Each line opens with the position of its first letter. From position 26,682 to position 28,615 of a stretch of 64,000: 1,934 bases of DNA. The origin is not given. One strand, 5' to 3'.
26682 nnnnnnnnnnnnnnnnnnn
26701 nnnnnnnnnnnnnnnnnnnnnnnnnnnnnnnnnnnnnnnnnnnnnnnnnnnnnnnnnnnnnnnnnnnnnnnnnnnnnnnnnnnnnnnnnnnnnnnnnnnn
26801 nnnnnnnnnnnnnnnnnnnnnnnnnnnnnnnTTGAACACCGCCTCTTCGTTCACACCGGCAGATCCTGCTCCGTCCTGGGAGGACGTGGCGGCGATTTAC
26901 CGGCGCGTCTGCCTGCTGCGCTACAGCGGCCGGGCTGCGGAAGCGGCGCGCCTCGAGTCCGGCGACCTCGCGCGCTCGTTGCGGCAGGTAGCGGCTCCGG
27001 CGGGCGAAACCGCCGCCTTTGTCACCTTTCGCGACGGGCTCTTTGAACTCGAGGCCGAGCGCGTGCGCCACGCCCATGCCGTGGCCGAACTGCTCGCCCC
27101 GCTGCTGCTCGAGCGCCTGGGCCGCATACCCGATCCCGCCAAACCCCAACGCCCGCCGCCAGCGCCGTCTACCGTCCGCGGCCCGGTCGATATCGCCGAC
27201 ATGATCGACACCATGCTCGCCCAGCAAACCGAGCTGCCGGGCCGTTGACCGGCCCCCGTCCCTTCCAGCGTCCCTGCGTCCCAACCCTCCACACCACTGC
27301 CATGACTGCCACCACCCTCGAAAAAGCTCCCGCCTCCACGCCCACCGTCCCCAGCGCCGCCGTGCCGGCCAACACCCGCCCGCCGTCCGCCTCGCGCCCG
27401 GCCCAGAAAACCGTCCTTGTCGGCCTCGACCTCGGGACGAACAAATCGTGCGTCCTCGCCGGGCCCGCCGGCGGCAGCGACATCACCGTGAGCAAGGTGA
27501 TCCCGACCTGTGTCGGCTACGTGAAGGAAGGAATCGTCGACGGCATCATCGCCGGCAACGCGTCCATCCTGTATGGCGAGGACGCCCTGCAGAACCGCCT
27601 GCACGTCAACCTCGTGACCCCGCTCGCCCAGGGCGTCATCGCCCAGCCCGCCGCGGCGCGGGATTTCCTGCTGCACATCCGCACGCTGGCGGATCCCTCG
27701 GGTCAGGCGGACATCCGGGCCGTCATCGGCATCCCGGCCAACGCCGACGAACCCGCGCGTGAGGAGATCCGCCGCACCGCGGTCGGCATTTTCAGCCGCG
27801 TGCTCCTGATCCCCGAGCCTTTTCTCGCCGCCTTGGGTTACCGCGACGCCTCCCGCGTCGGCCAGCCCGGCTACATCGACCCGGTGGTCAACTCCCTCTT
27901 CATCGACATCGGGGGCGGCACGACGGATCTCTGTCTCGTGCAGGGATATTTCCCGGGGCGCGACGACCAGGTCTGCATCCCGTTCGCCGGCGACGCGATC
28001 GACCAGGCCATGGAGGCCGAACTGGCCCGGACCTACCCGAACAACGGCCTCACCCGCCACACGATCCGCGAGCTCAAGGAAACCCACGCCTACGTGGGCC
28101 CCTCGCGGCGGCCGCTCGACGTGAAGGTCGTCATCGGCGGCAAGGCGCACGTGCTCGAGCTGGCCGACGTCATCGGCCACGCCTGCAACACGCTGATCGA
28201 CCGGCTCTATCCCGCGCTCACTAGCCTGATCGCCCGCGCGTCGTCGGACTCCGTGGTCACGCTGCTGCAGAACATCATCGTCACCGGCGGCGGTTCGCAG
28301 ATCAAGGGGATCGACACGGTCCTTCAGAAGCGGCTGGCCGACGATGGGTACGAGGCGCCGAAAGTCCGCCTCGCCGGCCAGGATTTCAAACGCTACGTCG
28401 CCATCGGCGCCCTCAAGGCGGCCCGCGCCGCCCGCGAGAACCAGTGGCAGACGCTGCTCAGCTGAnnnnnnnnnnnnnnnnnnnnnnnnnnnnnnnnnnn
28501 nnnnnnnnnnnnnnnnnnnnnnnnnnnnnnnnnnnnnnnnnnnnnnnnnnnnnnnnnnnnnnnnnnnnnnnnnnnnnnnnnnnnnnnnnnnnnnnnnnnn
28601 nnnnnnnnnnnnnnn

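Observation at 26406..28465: Orphan MamK/MreB-like actin gene preceded by two small unannotated ORFs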

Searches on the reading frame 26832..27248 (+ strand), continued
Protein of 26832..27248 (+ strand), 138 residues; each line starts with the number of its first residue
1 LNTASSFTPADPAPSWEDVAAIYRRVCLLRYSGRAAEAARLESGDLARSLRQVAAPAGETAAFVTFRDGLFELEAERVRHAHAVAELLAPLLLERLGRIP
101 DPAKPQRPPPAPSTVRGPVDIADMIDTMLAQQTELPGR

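Call 78: search_protein_families(library=ncbifam, proteins=[L083:4514-5680:+, L084:4545-5717:+, L085:4440-5615:+, L168:3473-4651:+], max_evalue=1e-30)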
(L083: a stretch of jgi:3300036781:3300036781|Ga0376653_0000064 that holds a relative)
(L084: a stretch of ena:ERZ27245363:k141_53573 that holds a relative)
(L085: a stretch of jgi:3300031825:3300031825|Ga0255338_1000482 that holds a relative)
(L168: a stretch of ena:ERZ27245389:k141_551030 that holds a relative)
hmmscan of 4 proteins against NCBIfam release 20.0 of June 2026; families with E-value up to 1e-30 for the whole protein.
L083:4514-5680:+ (388 aa): 2 families
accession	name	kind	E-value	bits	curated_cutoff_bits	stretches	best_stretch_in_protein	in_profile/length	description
NF053558.1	BeeR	equivalog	9.7e-171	567.5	530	1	39-387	1-349/349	BeeR family actin-like protein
NF040964.1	MamK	subfamily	1.3e-61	208.5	400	1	40-386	2-330/335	MamK family actin-like protein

L084:4545-5717:+ (390 aa): 2 families
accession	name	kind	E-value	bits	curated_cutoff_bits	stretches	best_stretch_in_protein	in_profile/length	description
NF053558.1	BeeR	equivalog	4.4e-175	581.7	530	1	41-389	1-349/349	BeeR family actin-like protein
NF040964.1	MamK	subfamily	5.2e-68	229.6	400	1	41-388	1-330/335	MamK family actin-like protein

L085:4440-5615:+ (391 aa): 2 families
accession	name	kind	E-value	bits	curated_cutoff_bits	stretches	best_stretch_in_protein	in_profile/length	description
NF053558.1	BeeR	equivalog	1e-170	567.4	530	1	42-390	1-349/349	BeeR family actin-like protein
NF040964.1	MamK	subfamily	8.4e-67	225.6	400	1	42-389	1-330/335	MamK family actin-like protein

L168:3473-4651:+ (392 aa): 2 families
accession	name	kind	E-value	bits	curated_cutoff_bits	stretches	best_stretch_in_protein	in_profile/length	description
NF053558.1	BeeR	equivalog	2.6e-169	562.8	530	1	43-391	1-349/349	BeeR family actin-like protein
NF040964.1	MamK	subfamily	1.9e-64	217.8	400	1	43-390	1-330/335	MamK family actin-like protein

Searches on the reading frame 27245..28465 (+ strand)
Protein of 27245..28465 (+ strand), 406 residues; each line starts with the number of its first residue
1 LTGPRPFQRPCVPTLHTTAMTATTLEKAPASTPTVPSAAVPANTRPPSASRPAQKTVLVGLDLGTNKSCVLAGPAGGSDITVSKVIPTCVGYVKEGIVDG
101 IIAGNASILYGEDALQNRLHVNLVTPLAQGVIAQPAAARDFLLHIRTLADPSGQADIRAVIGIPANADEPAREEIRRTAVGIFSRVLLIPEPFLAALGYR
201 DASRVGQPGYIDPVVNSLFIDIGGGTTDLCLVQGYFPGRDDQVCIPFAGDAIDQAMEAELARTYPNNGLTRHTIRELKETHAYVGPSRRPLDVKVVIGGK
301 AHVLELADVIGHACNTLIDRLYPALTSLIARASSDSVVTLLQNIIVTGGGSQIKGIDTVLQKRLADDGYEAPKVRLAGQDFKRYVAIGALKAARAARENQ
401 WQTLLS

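Call 3: search_protein_families(library=pfam, proteins=[window:27245-28465:+], max_evalue=1)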
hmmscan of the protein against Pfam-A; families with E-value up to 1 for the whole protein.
window:27245-28465:+ (406 aa): 7 families
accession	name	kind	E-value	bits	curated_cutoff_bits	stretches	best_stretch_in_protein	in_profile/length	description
PF06723.19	MreB_Mbl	-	4.5e-17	62.3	27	1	60-364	5-297/327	MreB/Mbl protein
PF00022.25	Actin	-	2.3e-07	30.2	27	2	337-379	322-364/410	Actin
PF25229.1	Salactin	-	1.6e-05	24.6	27.1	1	248-390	181-328/335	Salactin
PF14450.12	FtsA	-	0.00095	20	31.8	1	219-364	2-103/127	Cell division protein FtsA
PF21523.3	ParM_N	-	0.018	15.5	27.4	1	214-327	4-110/159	Plasmid segregation protein ParM, C-terminal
PF25216.1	Volactin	-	0.049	13.6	35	1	319-393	244-321/321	Volactin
PF00012.26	HSP70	-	0.12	11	20.6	0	59-108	2-55/599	Hsp70 protein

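Call 4: search_protein_families(library=ncbifam, proteins=[window:27245-28465:+], max_evalue=1)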
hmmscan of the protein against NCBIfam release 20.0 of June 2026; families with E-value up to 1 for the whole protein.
window:27245-28465:+ (406 aa): 16 families
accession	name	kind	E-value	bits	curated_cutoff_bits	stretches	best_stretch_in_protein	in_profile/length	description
NF053558.1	BeeR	equivalog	2.7e-175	582.5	530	1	57-405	1-349/349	BeeR family actin-like protein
NF040964.1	MamK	subfamily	1.8e-62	211.4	400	1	58-404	2-330/335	MamK family actin-like protein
NF010539.0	PRK13927.1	subfamily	2.5e-12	46.4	293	1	60-363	10-303/339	rod shape-determining protein MreB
TIGR00904.1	mreB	subfamily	9.9e-12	44.6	365.75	1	120-363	61-303/334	MreB/Mrl family cell shape determining protein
NF010540.1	PRK13929.1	exception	1.6e-07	30.7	515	1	120-392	59-323/334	rod-share determining protein MreBH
NF053533.1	salactin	equivalog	8.7e-07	28.3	400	1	58-371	3-311/335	actin-like salactin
NF003520.0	PRK05183.1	subfamily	1.5e-05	23.7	620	2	141-364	134-357/621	Fe-S protein assembly chaperone HscA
TIGR01991.1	HscA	equivalog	6.6e-05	21.6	708.55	1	152-396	125-362/600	Fe-S protein assembly chaperone HscA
TIGR01174.1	ftsA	equivalog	0.00011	21.4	175.85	1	218-364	199-338/371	cell division protein FtsA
NF002399.0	PRK01433.1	equivalog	0.00014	20.6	743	1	141-232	125-210/595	Fe-S protein assembly chaperone HscA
NF007009.0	PRK09472.1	equivalog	0.0038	16.4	409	1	219-362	208-350/420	cell division protein FtsA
NF011660.0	PRK15080.1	equivalog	0.0052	16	182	0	216-233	142-159/277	ethanolamine utilization protein EutJ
NF008673.0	PRK11678.1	equivalog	0.014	14.3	331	1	142-233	134-227/450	molecular chaperone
TIGR03739.1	PRTRC_D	hypoth_equivalog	0.019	13.9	214.8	1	184-353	140-286/320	PRTRC system protein D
TIGR02350.1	prok_dnaK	equivalog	0.035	12.5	822.55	0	58-113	2-62/596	molecular chaperone DnaK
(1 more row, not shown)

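Call 6: search_solved_structures(query=window:27245-28465:+, max_evalue=0.001, show_alignments=1)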
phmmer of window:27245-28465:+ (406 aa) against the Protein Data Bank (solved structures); distinct sequences matched with E-value up to 0.001: 11.
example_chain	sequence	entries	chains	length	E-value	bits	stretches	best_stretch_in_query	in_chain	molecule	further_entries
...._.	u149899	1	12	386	1.9e-190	636.4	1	29-405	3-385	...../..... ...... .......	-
5jyg_A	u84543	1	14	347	2.5e-33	119.1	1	53-368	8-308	Actin-like ATPase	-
5ljv_A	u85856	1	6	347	3.5e-33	118.7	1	53-368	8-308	Actin-like ATPase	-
5ljw_A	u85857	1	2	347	8.9e-33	117.3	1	53-368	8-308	Actin-like ATPase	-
1jce_A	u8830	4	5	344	1.2e-10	44.5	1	120-364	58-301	ROD SHAPE-DETERMINING PROTEIN MREB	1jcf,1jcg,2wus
4czf_A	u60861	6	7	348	1.3e-08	37.8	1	120-361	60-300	ROD SHAPE-DETERMINING PROTEIN MREB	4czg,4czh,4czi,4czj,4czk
4czl_A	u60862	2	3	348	2.3e-08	37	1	120-361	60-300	ROD SHAPE-DETERMINING PROTEIN MREB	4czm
4cze_A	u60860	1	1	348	3e-08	36.6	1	120-361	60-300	ROD SHAPE-DETERMINING PROTEIN MREB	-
7bvy_A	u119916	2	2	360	4.2e-08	36.1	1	118-357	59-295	Cell shape determining protein MreB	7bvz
7zpt_M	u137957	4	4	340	8.3e-05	25.2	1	183-362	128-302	Cell shape-determining protein MreB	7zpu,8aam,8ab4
8azg_M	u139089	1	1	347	8.8e-05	25.2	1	183-362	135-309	Cell shape-determining protein MreB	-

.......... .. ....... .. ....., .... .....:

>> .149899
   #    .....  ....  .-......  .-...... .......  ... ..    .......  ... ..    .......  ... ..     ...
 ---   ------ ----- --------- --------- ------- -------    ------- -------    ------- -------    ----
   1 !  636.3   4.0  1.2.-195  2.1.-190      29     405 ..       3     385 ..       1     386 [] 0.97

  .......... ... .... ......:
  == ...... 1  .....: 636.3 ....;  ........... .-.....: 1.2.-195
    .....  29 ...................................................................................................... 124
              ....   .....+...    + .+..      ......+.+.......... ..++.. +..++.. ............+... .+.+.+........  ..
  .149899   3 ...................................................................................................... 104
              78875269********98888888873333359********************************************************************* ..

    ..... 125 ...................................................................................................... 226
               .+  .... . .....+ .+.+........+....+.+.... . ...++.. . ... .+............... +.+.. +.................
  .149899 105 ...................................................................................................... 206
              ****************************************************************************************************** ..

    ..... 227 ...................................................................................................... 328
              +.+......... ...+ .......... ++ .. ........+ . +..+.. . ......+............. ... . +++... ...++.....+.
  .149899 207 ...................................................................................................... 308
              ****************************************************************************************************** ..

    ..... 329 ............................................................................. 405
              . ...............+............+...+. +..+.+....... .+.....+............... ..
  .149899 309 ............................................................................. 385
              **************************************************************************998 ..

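Call 12: find_related_loci(query=window:27302-28465:+, collection=genome_contigs, flank=6000)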
Query window:27302-28465:+ (387 aa) in genome_contigs; peptide patterns used: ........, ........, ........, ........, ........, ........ (x = any residue, [..] = any of these).
409 stretches matched a pattern; 111 encode a relative of the query (tblastn E <= 1e-3); the best 80 are kept; 80 distinct loci.
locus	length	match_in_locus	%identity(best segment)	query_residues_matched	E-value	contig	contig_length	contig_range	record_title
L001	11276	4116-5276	93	1-387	0e+0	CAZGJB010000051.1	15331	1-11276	MAG TPA_asm: uncultured Opitutaceae bacterium isolate SRP292972_co1_111 genome assembly, contig: NODE_1676_length_15331_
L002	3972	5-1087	83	25-386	0e+0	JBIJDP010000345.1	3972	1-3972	MAG: Opitutaceae bacterium isolate ME2006-08-22D15_3300044611_group2_bin59 Rohwer_bin2657_scaffold_47868_c1, whole genom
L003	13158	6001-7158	79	1-386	0e+0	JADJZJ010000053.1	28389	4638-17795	MAG: Opitutaceae bacterium isolate Lyne_18-Q3-R50-59_MAXAC.062 tig00104347-10-280780, whole genome shotgun sequence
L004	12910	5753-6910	79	1-386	0e+0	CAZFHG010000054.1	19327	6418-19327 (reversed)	MAG TPA_asm: uncultured Opitutaceae bacterium isolate SRP272421_co2_27 genome assembly, contig: NODE_8265_length_19327_c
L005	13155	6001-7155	78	1-386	0e+0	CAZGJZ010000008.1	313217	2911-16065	MAG TPA_asm: uncultured Opitutaceae bacterium isolate SRP193066_co1_154 genome assembly, contig: NODE_52_length_313217_c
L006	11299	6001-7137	77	1-386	0e+0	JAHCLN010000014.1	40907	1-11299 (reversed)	MAG: Opitutaceae bacterium isolate TGS_VER1 VER1_14, whole genome shotgun sequence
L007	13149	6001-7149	78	1-386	0e+0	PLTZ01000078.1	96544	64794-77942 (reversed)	MAG: Opitutaceae bacterium isolate bog_1449 73.20120700_S1D.120_contig_11024, whole genome shotgun sequence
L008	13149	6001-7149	76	3-386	0e+0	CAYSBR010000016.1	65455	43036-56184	MAG TPA_asm: uncultured Opitutaceae bacterium isolate SRP344714_co1_327 genome assembly, contig: NODE_959_length_65455_c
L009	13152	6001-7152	76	1-387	0e+0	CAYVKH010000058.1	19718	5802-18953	MAG TPA_asm: uncultured Opitutaceae bacterium isolate binchicken_co54_442 genome assembly, contig: NODE_4862_length_1971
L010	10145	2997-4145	75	1-387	0e+0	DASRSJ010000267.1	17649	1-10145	MAG TPA_asm: Opitutaceae bacterium isolate SMAG_U5727 k141_81971, whole genome shotgun sequence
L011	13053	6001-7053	80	36-386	0e+0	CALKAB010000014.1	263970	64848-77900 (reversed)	MAG TPA_asm: uncultured Opitutaceae bacterium isolate SRR1506984_bin.19_CONCOCT_v1.1_MAG genome assembly, contig: ERZ761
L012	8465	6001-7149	75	1-386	0e+0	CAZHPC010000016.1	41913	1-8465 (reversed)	MAG TPA_asm: uncultured Opitutaceae bacterium isolate binchicken_co50_286 genome assembly, contig: NODE_897_length_41913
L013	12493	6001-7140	74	1-386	0e+0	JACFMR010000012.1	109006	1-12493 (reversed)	MAG: Opitutaceae bacterium isolate BROCD003 NODE_208_length_109006_cov_7.307514, whole genome shotgun sequence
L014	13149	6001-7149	76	1-387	0e+0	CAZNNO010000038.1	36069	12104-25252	MAG TPA_asm: uncultured Opitutaceae bacterium isolate binchicken_co162_62 genome assembly, contig: NODE_2231_length_3606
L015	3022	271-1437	73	2-386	0e+0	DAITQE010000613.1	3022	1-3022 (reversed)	MAG TPA_asm: Opitutus sp. isolate CTOTU41445 NODE_24735_length_3022_cov_3.495113, whole genome shotgun sequence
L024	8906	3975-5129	72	1-386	0e+0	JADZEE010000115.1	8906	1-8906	MAG: Gammaproteobacteria bacterium isolate SJ809 c_000001063396, whole genome shotgun sequence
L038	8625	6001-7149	73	10-386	0e+0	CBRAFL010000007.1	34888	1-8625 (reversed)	MAG TPA_asm: uncultured bacterium isolate SRR11839386_binner123_Refined_37 genome assembly, contig: ERZ27397408.295, who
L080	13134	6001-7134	64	1-387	9e-168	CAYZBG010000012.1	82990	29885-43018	MAG TPA_asm: uncultured Opitutus sp. isolate binchicken_co311_38 genome assembly, contig: NODE_533_length_82990_cov_10.3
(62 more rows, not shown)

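Call 26: find_homologous_proteins(query=window:27302-28465:+, max_evalue=1e-20)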
Query window:27302-28465:+ (387 aa): 1839 proteins with E <= 1e-20 among 8000 candidates; the best 120 are listed.
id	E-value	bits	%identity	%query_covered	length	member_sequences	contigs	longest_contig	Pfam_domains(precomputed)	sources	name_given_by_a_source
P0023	1.8e-250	848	100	100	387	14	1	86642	PF06723.20,PF25229.2,PF00022.26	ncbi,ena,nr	ncbi:MAG: rod shape-determining protein [Opitutaceae bacterium]|nr:rod shape-determining protein [Op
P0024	3.1e-227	772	90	100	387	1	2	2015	PF06723.20,PF25229.2,PF00022.26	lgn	-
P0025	5.8e-222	755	89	100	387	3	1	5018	PF06723.20,PF25229.2,PF00022.26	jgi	-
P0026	3.1e-219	746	89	100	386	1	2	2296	PF06723.20,PF25229.2,PF00022.26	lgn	-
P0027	3.7e-219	745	89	100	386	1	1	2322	PF06723.20,PF25229.2,PF00022.26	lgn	-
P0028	1.8e-202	691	80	100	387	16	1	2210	PF06723.20,PF00022.26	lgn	-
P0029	1.3e-201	688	80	100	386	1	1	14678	PF06723.20,PF00022.26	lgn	-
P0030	2.0e-200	684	81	99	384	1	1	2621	PF06723.20,PF00022.26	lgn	-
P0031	2.8e-200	683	79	100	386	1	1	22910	PF06723.20,PF00022.26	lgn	-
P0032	1.2e-197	675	78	100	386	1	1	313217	PF06723.20,PF00022.26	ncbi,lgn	-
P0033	2.1e-197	674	79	100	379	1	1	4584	PF06723.20,PF00022.26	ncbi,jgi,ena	-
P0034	5.1e-194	663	77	100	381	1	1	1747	PF06723.20,PF00022.26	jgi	jgi:rod shape-determining protein MreB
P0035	1.4e-193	661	77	100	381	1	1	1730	PF06723.20,PF00022.26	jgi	jgi:rod shape-determining protein MreB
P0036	8.1e-193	659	77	100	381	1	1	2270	PF06723.20,PF00022.26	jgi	jgi:rod shape-determining protein MreB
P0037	4.4e-192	656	76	99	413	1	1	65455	PF06723.20,PF00022.26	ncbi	-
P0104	4.3e-186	637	74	97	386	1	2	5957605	PF25216.1,PF06723.20,PF00022.26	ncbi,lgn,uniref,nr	ncbi:rod shape-determining protein [Opitutus terrae]|uniref:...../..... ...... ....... n=1 Tax=Opitu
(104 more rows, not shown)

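Call 30: find_encoding_contigs(protein=P0104, flank=6000, max_places=2)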
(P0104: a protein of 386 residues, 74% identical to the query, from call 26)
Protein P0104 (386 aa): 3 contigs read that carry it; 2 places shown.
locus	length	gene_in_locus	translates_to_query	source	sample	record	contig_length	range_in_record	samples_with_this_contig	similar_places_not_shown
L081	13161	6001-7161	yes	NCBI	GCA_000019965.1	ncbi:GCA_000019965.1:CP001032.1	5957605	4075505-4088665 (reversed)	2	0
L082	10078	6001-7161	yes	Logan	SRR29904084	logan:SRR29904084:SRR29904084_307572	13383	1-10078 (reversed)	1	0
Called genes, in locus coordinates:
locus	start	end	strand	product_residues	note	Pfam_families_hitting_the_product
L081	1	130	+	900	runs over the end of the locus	PF00270:DEAD, PF00271:Helicase_C, PF19306:WHD_Lhr, PF08494:DEAD_assoc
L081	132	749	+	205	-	PF00149:Metallophos (weak)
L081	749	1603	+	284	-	PF11306:DUF3108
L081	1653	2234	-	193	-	PF02245:Pur_DNA_glyco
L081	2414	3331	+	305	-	PF00294:PfkB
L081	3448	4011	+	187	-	-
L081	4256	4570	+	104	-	PF00829:Ribosomal_L21p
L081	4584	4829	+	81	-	PF01016:Ribosomal_L27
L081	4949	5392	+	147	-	-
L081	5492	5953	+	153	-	-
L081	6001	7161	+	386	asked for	PF00022:Actin (weak), PF06723:MreB_Mbl, PF25216:Volactin (faint)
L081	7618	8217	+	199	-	PF00924:MS_channel_2nd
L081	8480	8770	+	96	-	PF06305:LapA_dom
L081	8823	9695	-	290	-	PF04542:Sigma70_r2, PF08281:Sigma70_r4_2, PF12680:SnoaL_2 (weak)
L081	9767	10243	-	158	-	PF02627:CMD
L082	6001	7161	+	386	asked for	PF00022:Actin (weak), PF06723:MreB_Mbl, PF25216:Volactin (faint)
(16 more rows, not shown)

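Call 61: search_protein_families(library=padloc, proteins=[window:27302-28465:+], max_evalue=0.01)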
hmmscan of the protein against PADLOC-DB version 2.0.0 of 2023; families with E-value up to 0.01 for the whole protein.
window:27302-28465:+ (387 aa): 0 families

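Call 62: search_protein_families(library=phrogs, proteins=[window:27302-28465:+], max_evalue=0.01)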
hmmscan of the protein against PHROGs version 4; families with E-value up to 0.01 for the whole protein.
window:27302-28465:+ (387 aa): 1 family
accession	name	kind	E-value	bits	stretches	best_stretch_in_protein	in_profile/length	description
phrog_691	-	DNA, RNA and nucleotide metabolism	3.4e-07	30.8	1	166-343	146-297/329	partition protein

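Call 63: search_dna_similar(query=window:27302-28465:+, collection=plasmids, mode=protein, max_evalue=1e-10, max_rows=10)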
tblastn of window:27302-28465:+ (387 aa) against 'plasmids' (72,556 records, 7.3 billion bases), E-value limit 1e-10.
No match.

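Call 78: search_protein_families(library=ncbifam, proteins=[L007:6001-7155:+, L080:6001-7137:+], max_evalue=1e-30)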
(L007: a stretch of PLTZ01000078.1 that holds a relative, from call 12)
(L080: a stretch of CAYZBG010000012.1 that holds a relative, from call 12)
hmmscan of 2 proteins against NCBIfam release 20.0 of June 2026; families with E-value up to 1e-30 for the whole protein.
L007:6001-7155:+ (384 aa): 2 families
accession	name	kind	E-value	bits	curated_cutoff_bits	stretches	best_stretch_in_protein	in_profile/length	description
NF053558.1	BeeR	equivalog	5e-176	584.8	530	1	35-383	1-349/349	BeeR family actin-like protein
NF040964.1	MamK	subfamily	3.2e-63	213.8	400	1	35-381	1-329/335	MamK family actin-like protein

L080:6001-7137:+ (378 aa): 2 families
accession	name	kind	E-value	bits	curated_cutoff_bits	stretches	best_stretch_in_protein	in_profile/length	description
NF053558.1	BeeR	equivalog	3.2e-172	572.3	530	1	29-377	1-349/349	BeeR family actin-like protein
NF040964.1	MamK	subfamily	1.1e-61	208.7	400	1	29-375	1-329/335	MamK family actin-like protein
